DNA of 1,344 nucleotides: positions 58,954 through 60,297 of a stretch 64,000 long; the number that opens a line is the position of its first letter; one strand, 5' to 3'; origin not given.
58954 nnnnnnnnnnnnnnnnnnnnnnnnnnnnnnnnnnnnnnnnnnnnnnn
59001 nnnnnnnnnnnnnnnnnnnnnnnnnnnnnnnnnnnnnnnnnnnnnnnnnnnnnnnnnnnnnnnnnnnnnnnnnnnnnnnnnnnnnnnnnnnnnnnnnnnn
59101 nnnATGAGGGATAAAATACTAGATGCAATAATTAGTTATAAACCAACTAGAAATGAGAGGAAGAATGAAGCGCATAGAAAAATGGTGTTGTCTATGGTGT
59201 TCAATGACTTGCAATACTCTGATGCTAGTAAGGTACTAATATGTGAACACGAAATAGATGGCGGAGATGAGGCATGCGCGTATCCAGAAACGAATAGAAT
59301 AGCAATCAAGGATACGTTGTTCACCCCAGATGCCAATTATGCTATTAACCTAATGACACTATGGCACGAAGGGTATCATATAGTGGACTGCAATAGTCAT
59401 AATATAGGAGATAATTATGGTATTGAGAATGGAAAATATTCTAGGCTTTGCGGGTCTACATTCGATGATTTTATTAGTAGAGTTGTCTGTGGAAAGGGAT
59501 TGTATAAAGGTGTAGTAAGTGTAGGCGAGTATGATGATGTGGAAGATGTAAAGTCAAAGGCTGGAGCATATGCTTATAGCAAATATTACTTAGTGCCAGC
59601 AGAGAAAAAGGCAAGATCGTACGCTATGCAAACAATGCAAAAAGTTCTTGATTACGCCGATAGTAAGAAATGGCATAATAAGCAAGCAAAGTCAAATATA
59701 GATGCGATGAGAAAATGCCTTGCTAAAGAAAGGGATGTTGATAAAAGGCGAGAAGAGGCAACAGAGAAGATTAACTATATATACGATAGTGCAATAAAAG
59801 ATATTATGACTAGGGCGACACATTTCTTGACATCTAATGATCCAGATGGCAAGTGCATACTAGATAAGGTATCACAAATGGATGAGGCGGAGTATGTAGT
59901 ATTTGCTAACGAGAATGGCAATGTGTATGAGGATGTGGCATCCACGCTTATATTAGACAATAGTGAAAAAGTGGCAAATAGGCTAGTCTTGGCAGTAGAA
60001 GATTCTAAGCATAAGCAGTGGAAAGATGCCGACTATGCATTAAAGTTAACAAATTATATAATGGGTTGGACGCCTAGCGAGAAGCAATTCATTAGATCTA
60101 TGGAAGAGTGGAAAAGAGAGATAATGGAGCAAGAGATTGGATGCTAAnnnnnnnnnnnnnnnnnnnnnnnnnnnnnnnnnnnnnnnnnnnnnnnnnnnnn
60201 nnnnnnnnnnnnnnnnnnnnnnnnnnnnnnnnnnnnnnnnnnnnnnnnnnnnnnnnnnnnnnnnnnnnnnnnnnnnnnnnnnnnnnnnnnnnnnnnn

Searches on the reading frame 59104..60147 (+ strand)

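Call 10: search_protein_families(library=pfam, proteins=[window:59104-60147:+])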
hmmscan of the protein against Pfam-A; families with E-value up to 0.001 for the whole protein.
window:59104-60147:+ (347 aa): 1 family
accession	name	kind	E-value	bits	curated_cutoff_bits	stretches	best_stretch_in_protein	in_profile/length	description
PF24181.1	TPR_TTI1_C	-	0.00074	19.7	27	0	174-248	34-110/273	TTI1 C-terminal TPR domain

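Call 62: search_protein_families(library=pfam, proteins=[window:59104-60147:+], max_evalue=1)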
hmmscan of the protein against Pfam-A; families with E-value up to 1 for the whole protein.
window:59104-60147:+ (347 aa): 1 family
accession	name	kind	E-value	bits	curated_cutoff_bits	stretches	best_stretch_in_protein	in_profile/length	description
PF24181.1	TPR_TTI1_C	-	0.00074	19.7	27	1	174-248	34-110/273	TTI1 C-terminal TPR domain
